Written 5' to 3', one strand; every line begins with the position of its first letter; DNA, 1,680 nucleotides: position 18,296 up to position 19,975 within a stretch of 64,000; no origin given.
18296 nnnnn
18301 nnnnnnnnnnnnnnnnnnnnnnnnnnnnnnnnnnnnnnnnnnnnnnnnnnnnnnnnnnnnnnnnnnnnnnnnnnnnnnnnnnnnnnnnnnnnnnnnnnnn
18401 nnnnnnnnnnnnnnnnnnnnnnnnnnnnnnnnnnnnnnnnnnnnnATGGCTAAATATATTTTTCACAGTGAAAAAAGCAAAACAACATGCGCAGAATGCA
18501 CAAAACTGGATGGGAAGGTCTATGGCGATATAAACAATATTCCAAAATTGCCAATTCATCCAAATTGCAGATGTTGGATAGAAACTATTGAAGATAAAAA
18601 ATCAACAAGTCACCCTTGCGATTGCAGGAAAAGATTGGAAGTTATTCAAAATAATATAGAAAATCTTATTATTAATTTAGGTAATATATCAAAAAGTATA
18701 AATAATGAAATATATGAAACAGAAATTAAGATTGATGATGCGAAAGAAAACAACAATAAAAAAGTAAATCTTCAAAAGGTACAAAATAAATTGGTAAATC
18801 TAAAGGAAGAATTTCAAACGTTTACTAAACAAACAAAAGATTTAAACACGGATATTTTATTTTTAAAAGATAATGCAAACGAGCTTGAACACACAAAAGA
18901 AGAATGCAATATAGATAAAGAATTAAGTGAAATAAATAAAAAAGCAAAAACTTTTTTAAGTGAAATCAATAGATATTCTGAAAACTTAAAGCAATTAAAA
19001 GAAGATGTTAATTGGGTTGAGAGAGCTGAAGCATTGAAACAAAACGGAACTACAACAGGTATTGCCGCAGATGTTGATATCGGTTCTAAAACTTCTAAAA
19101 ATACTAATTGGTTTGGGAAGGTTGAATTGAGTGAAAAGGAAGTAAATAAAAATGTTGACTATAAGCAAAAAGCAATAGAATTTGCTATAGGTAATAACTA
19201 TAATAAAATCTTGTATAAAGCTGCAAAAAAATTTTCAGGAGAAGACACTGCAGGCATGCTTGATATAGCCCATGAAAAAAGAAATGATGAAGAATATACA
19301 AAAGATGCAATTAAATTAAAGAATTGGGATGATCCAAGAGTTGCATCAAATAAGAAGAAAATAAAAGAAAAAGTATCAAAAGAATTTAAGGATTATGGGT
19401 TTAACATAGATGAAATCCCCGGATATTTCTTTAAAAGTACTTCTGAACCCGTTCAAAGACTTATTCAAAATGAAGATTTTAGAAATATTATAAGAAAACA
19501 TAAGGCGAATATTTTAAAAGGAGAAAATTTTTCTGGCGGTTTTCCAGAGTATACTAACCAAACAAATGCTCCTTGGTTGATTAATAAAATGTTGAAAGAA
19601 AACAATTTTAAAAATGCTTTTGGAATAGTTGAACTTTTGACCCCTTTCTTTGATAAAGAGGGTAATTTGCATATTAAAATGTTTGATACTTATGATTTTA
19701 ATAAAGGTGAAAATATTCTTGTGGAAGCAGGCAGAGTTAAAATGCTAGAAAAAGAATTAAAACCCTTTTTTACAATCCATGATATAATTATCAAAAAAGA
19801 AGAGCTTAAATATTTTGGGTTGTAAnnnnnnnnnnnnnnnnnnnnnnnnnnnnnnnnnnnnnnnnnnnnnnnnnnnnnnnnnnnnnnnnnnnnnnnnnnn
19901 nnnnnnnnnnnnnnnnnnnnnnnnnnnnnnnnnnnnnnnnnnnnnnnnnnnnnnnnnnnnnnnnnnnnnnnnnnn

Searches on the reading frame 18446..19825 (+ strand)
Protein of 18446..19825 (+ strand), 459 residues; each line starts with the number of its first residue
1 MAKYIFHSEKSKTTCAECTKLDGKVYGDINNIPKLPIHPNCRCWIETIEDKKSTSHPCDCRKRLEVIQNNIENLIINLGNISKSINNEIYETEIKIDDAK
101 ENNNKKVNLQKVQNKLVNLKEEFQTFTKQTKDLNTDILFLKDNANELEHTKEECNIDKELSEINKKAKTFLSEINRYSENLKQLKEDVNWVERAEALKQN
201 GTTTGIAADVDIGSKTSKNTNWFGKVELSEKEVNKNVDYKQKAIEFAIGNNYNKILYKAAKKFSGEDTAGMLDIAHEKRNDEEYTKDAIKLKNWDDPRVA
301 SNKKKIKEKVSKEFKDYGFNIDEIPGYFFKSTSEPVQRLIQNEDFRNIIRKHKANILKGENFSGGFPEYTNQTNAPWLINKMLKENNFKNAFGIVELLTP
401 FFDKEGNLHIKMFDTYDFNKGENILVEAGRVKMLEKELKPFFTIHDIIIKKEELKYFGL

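Call 5: search_protein_families(library=pfam, proteins=[window:18446-19825:+], max_evalue=0.1)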
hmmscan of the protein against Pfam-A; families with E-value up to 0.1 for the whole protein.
window:18446-19825:+ (459 aa): 3 families
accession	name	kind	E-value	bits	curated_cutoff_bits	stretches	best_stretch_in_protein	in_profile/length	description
PF12325.13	TMF_TATA_bd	-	0.00063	20.3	29.1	1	108-189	20-102/115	TATA element modulatory factor 1 TATA binding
PF04233.19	Phage_Mu_F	-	0.0026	18.9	29.6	1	2-44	65-110/112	Phage Mu protein F like protein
PF24701.1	DUF7664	-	0.09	13.4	27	0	189-236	8-60/98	Domain of unknown function (DUF7664)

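Call 7: find_homologous_proteins(query=window:18446-19825:+, max_evalue=0.001)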
Query window:18446-19825:+ (459 aa): 66 proteins with E <= 0.001 among 8000 candidates.
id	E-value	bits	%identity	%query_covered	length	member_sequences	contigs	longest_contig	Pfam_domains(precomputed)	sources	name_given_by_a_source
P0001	0.0e+0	1021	100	100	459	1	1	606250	-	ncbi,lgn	-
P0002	1.9e-71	260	36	100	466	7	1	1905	-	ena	-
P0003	7.7e-60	221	54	45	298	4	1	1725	-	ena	-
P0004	1.4e-59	220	51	50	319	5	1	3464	-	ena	-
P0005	1.6e-59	220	50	50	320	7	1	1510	-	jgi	jgi:hypothetical protein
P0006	1.0e-58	218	45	66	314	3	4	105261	-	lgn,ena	-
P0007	2.6e-58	216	54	45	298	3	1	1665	-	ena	-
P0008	3.0e-58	216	55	47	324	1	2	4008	-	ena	-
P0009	7.2e-58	215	54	47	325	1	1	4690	-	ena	-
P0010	1.1e-57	214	52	46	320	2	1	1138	-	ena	-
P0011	2.2e-57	213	48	58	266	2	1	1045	-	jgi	jgi:hypothetical protein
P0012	5.8e-57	212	40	76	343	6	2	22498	-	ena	-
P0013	6.9e-57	212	39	76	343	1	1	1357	-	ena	-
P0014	1.8e-56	210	47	56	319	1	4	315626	-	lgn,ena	-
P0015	5.5e-56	209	44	65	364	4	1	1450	-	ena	-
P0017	7.0e-55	205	50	49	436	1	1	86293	-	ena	-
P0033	7.2e-51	192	40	69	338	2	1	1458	-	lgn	-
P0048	2.5e-46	177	36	76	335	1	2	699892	-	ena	-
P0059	1.5e-33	135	32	77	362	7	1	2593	-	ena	-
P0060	7.0e-33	133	35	66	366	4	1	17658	-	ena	-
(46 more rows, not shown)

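Call 11: find_encoding_contigs(protein=P0001, flank=10000, max_places=4)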
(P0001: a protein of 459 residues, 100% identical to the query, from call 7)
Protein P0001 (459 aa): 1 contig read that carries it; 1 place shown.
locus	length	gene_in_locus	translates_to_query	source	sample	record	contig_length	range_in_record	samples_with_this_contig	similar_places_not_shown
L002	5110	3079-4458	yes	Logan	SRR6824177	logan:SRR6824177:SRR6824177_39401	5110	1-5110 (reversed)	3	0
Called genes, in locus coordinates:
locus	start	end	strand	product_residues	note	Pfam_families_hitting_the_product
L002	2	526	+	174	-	?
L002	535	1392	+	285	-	PF00551:Formyl_trans_N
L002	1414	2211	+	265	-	PF02405:MlaE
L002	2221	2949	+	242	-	PF00005:ABC_tran, PF13304:AAA_21 (faint)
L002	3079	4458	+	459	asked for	-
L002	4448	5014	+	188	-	-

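Call 19: find_encoding_contigs(protein=P0060, flank=6000, max_places=3)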
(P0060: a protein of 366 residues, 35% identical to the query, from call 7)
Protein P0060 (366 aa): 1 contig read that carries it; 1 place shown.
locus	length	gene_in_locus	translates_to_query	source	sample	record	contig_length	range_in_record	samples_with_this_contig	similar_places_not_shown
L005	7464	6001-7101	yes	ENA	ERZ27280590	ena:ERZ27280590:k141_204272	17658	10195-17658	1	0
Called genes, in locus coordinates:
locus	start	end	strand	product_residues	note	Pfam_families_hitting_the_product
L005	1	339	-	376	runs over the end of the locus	PF00535:Glycos_transf_2, PF10111:Glyco_tranf_2_2, PF13641:Glyco_tranf_2_3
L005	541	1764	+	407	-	PF00579:tRNA-synt_1b, PF22421:SYY_C-terminal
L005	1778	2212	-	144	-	PF03479:PCC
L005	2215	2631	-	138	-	PF07366:SnoaL, PF12680:SnoaL_2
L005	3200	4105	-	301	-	PF02518:HATPase_c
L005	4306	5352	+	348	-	PF03739:LptF_LptG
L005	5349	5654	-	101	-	-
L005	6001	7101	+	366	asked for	-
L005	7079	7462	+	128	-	?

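Call 20: find_encoding_contigs(protein=P0048, flank=6000, max_places=3)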
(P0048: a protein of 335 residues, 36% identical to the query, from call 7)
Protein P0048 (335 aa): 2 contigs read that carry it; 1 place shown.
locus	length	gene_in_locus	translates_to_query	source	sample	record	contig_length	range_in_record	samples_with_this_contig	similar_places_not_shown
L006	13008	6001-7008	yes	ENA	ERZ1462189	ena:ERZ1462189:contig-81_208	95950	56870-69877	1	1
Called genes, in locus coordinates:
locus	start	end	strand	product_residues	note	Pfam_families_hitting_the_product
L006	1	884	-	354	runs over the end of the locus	PF12911:OppC_N, PF00528:BPD_transp_1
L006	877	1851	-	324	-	PF19300:BPD_transp_1_N, PF00528:BPD_transp_1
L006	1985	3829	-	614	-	PF00496:SBP_bac_5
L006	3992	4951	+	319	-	PF13280:WYL (weak), PF25583:WCX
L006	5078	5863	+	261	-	-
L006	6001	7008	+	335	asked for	-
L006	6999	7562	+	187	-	-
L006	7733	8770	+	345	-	PF00953:Glycos_transf_4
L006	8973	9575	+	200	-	-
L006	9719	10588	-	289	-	PF13177:DNA_pol3_delta2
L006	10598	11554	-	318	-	PF06144:DNA_pol3_delta, PF21694:DNA_pol3_delta_C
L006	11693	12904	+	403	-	-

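Call 21: find_encoding_contigs(protein=P0014, flank=6000, max_places=3)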
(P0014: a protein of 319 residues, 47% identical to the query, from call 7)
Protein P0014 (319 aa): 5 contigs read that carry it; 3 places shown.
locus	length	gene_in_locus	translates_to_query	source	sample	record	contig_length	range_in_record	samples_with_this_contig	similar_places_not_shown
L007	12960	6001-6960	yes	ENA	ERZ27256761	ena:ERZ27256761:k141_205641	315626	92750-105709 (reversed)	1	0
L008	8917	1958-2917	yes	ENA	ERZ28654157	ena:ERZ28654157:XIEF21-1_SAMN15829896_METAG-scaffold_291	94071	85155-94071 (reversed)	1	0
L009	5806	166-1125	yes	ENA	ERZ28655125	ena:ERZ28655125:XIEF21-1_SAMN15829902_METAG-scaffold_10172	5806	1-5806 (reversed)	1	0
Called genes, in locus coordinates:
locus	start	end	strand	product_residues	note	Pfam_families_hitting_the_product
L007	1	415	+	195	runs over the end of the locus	-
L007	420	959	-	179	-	PF00589:Phage_integrase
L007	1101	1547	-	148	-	PF00578:AhpC-TSA, PF08534:Redoxin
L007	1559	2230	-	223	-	PF01909:NTP_transf_2, PF18765:Polbeta (weak)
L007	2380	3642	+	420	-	-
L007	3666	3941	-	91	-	-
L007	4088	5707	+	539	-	PF01134:GIDA (faint), PF01266:DAO (faint), PF03486:HI0933_like (faint), PF07992:Pyr_redox_2, PF13738:Pyr_redox_3, PF00070:Pyr_redox, PF02852:Pyr_redox_dim, PF00581:Rhodanese, +2 more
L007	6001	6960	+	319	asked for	-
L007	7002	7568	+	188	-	-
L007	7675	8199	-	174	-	-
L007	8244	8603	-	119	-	-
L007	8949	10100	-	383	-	-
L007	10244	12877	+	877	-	-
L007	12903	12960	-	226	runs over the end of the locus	-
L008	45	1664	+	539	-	PF01266:DAO (faint), PF03486:HI0933_like (faint), PF07992:Pyr_redox_2, PF13450:NAD_binding_8 (faint), PF13738:Pyr_redox_3, PF00070:Pyr_redox, PF02852:Pyr_redox_dim, PF00581:Rhodanese, +1 more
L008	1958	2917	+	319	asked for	-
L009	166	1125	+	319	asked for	-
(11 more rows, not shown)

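Call 26: find_encoding_contigs(protein=P0033, flank=6000, max_places=4)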
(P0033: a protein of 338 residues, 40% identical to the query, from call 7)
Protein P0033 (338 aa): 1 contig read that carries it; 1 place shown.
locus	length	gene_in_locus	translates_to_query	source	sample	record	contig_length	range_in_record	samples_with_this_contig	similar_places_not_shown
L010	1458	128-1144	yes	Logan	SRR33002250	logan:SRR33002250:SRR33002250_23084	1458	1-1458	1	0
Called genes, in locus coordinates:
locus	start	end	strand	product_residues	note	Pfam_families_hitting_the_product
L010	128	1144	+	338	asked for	-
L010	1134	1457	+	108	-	?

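Call 27: find_encoding_contigs(protein=P0002, flank=6000, max_places=4)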
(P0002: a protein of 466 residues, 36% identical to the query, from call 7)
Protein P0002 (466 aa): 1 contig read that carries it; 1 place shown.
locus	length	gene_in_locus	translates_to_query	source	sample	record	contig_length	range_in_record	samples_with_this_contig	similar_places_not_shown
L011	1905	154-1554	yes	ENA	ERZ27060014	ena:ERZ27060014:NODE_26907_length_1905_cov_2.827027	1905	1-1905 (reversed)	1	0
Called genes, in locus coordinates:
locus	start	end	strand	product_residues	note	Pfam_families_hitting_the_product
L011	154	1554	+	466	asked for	-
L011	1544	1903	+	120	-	?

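Call 28: find_encoding_contigs(protein=P0059, flank=6000, max_places=4)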
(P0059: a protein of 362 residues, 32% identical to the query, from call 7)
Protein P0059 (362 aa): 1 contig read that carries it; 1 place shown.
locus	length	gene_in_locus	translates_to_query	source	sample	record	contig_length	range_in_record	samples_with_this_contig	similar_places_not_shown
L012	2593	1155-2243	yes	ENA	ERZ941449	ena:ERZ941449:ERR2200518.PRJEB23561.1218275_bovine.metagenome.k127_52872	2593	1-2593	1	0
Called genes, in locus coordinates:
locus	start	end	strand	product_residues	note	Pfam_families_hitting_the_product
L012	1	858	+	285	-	?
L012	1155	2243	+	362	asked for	-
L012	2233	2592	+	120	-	?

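Call 32: search_protein_families(library=pfam, alignment_id=A2, max_evalue=0.01)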
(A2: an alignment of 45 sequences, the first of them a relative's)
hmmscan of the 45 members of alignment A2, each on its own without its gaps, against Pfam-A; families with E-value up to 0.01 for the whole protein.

A. member 1, P0001 (459 aa): 2 families
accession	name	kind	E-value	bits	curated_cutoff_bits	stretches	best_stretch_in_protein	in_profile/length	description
PF12325.13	TMF_TATA_bd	-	0.00063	20.3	29.1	1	108-189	20-102/115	TATA element modulatory factor 1 TATA binding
PF04233.19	Phage_Mu_F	-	0.0026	18.9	29.6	1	2-44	65-110/112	Phage Mu protein F like protein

B. families by the number of members that match (of 45 scanned): 10 families
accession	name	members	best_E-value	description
PF04233.19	Phage_Mu_F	2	0.00065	Phage Mu protein F like protein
PF12325.13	TMF_TATA_bd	1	0.00063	TATA element modulatory factor 1 TATA binding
PF09787.14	Golgin_A5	1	0.0014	Golgin subfamily A member 5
PF15819.10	Fibin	1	0.0048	Fin bud initiation factor homologue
PF14994.11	TSGA13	1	0.0065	Testis-specific gene 13 protein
PF08702.15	Fib_alpha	1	0.0076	Fibrinogen alpha/beta chain family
PF02520.22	ANIS5_cation-bd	1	0.0085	SXP/RAL-2 family protein Ani s 5-like, metal-binding domain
PF07373.16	CAMP_factor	1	0.009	CAMP factor (Cfa)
PF04296.18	YlxR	1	0.0093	Protein of unknown function (DUF448)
PF06103.16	DUF948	1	0.0097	Bacterial protein of unknown function (DUF948)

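Call 34: search_protein_families(library=phrogs, proteins=[window:18446-19825:+, P0008, P0012, P0017], max_evalue=0.01)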
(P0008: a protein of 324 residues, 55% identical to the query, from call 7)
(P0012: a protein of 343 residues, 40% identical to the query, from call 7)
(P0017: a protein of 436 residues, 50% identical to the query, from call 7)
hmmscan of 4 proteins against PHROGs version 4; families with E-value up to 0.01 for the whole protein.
window:18446-19825:+ (459 aa): 3 families
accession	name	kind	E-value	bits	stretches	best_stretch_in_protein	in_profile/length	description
phrog_115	-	head and packaging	0.00061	20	1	3-310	269-589/665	minor head protein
phrog_241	-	head and packaging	0.001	19.2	1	14-50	238-275/679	head morphogenesis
phrog_8089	-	head and packaging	0.0029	18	1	3-45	215-263/268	head morphogenesis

P0008 (324 aa): 1 family
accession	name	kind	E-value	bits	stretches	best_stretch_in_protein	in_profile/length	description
phrog_3816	-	other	0.00057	20.5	0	132-214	64-145/203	DNA methyltransferase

P0012 (343 aa): 0 families

P0017 (436 aa): 0 families

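Call 40: predict_structure(alignment_id=A2)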
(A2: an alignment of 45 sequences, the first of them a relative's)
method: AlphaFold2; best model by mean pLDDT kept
length: 459 residues; sequences in the alignment: 45
mean_pLDDT: 76.5   pTM: 0.53
mean pLDDT of the five models: 76.5, 75.6, 75.2, 74.3, 73.2
residues with pLDDT >= 90: 171; 70-90: 129; 50-70: 109; < 50: 50
segments of 3 or more residues with pLDDT < 50: 1-3, 46-57, 201-234
pLDDT, mean of each block of 10 residues (from residue 1): 50 60 57 55 48 50 73 75 79 83 80 79 78 79 67 60 69 66 69 64 39 41 38 56 88 91 93 95 95 95 94 90 97 97 96 97 91 58 81 94 98 85 83 94 98 95
secondary structure, 60 per line:
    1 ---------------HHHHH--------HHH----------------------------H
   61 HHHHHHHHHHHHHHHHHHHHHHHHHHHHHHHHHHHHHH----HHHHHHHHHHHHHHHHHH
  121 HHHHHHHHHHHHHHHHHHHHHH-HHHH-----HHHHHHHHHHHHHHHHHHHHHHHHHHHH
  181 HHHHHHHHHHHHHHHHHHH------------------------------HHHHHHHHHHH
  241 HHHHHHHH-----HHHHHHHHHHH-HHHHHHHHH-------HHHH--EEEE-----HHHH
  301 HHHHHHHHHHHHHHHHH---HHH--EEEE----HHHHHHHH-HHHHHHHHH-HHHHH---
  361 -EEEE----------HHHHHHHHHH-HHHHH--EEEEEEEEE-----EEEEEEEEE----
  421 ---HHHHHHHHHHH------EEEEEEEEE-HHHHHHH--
elements in order: H16-20 H60-98 H103-142 H144-147 H153-199 H230-248 H254-264 H266-274 H282-285 E288-291 H297-317 E326-329 H334-341 H343-351 H353-357 E362-365 H376-385 H387-391 E394-402 E408-416 H424-434 E441-449 H451-457

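Call 42: fold_search(model_id=the predicted structure, library=pdb)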
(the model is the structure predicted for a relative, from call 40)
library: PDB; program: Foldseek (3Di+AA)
matches with E <= 10: 144; with E <= 0.001: 0
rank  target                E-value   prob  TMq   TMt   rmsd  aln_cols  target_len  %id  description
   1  9s98_C                3.4e-01  0.54  0.14  0.28  17.4       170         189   12  CdvB2 filament - high twist, class A (released 2026-01-28)
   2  9s97_C                4.1e-01  0.38  0.13  0.27  17.8       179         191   11  CdvB2 filament - low twist (released 2026-01-28)
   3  3plt_C                4.3e-01  0.28  0.13  0.23  16.8       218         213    7  Crystal structure of Lsp1 from Saccharomyces cerevisiae (released 2011-06-22)
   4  3plt_A                5.0e-01  0.30  0.13  0.23  15.7       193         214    7  Crystal structure of Lsp1 from Saccharomyces cerevisiae (released 2011-06-22)
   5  9s97_A                6.1e-01  0.51  0.17  0.31  23.1       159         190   15  CdvB2 filament - low twist (released 2026-01-28)
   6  9s99_B                6.4e-01  0.93  0.19  0.40  17.1       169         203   10  CdvB2 filament - high twist, class B (released 2026-01-28)
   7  8qb9_A                7.1e-01  0.41  0.17  0.29  19.4       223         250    9  Helical reconstruction of yeast eisosome protein Pil1 bound to membrane composed of lipid mixture -PIP2/+sterol (DOPC, (released 2024-07-24)
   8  3g67_A                7.9e-01  0.30  0.11  0.22  35.5       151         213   20  Crystal Structure of a Soluble Chemoreceptor from Thermotoga maritima (released 2009-07-28)
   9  9s97_B                9.1e-01  0.47  0.16  0.32  22.9       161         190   15  CdvB2 filament - low twist (released 2026-01-28)
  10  9s98_A                1.1e+00  0.20  0.10  0.22  18.6       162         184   14  CdvB2 filament - high twist, class A (released 2026-01-28)
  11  9s99_A                1.2e+00  0.38  0.17  0.31  22.4       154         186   16  CdvB2 filament - high twist, class B (released 2026-01-28)
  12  8d9o                  1.4e+00  0.57  0.20  0.39   9.7       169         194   14  De Novo Photosynthetic Reaction Center Protein in Apo-State (released 2022-09-28)
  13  8s2p_AAA              1.4e+00  0.33  0.16  0.32   9.5       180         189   17  Crystal structure of Borrelia burgdorferi paralogous family 12 outer surface protein BBH37 (space group p21) (released 2025-03-05)
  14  6z0c_C                1.5e+00  0.89  0.25  0.50   3.9       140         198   14  Structure of in silico modelled artificial Maquette-3 protein (released 2021-03-17)
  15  8s2f_BBB              1.5e+00  0.23  0.15  0.29   9.3       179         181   19  Crystal structure of Borrelia burgdorferi paralogous family 12 outer surface protein BBH37 (released 2025-03-05)
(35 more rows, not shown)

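Call 45: search_protein_representatives(alignment_id=A2)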
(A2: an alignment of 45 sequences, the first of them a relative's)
Query: 45 sequences, 328 profile positions. Proteins with E-value up to 0.001 (for the whole library): 471; up to 1e-10: 291; up to 1e-30: 62. The best 150 are listed.
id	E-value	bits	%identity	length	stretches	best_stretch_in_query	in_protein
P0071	6.3e-122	423.7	-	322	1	3-328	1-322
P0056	6.3e-121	420.4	-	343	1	3-328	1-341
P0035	3.6e-119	414.6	-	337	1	3-328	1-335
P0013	5.9e-119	413.9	-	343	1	3-328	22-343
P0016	1.6e-118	412.5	-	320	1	3-328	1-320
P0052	8.1e-107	374.0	-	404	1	3-327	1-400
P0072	2.2e-95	336.4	-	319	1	4-328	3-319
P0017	7.2e-94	331.5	-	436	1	21-328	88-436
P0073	4.1e-89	315.9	-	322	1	15-308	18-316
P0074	7.1e-87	308.5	-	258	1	89-328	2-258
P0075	2.9e-84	299.9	-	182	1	149-328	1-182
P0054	6.2e-81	289.0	-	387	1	5-327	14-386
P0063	2.7e-79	283.6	-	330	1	45-328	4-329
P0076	1.2e-77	278.2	-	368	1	35-327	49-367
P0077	3.4e-77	276.7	-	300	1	3-328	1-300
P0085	1.4e-65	238.5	-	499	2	14-327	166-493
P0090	7.2e-51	190.1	-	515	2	34-328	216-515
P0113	1.3e-32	130.1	-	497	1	31-327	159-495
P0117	4.5e-32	128.4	-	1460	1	34-318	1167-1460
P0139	1.3e-26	110.4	-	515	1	35-323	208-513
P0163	7.2e-23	98.1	-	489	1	28-325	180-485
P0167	3.1e-22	96.0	-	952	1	46-327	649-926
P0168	3.1e-22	96.0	-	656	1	79-325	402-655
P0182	1.7e-20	90.3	-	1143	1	168-322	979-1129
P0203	4.7e-19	85.6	-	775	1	83-325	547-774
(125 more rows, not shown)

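Call 46: search_protein_families(library=pfam, proteins=[P0117, P0182, P0167, P0203, P0168, P0090, P0139, P0085, P0113, P0163], max_evalue=0.001)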
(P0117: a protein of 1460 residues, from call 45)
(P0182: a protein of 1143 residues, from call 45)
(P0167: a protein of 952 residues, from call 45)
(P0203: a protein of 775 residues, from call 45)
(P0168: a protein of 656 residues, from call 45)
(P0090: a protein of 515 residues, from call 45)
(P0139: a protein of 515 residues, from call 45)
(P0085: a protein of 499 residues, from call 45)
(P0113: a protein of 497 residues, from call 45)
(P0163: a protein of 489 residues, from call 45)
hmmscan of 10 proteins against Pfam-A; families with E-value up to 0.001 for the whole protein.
P0117 (1460 aa): 1 family
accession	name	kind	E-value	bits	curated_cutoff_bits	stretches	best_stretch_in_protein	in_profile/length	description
PF05593.20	RHS_repeat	-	6.5e-07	30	22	0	629-675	1-37/38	RHS Repeat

P0182 (1143 aa): 2 families
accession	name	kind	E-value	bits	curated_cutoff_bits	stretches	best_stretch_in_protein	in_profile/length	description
PF07661.19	MORN_2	-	5.6e-07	29.5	29.6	0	594-611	4-21/22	MORN repeat variant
PF05593.20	RHS_repeat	-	1.9e-06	28.6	22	0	258-300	1-37/38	RHS Repeat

P0167 (952 aa): 0 families

P0203 (775 aa): 0 families

P0168 (656 aa): 0 families

P0090 (515 aa): 0 families

P0139 (515 aa): 0 families

P0085 (499 aa): 0 families

P0113 (497 aa): 0 families

P0163 (489 aa): 0 families

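Call 78: search_protein_families(library=pfam, proteins=[L007:7675-8199:-], max_evalue=0.01)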
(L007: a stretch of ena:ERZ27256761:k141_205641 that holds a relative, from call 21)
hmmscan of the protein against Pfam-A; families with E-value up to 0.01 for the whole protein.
L007:7675-8199:- (174 aa): 0 families

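Call 84: search_protein_families(library=ncbifam, proteins=[window:18446-19825:+, P0008, P0117], max_evalue=0.01)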
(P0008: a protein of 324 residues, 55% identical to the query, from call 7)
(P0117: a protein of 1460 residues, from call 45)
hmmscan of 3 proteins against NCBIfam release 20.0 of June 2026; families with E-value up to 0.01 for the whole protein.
window:18446-19825:+ (459 aa): 1 family
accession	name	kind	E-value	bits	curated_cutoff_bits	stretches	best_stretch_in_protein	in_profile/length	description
TIGR01641.1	phageSPP1_gp7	domain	0.0011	19.3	39.65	1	2-44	59-104/109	minor capsid protein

P0008 (324 aa): 0 families

P0117 (1460 aa): 1 family
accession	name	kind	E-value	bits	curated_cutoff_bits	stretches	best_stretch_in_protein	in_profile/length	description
TIGR01643.1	YD_repeat_2x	repeat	3.8e-08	33.5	15.8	0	612-638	5-31/42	YD repeat-containing protein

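Call 91: search_dna_similar(query=window:18446-19825:+, collection=phages, mode=protein, max_evalue=0.001, max_rows=10)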
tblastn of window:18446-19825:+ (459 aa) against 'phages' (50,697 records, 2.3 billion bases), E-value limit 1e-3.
No match.
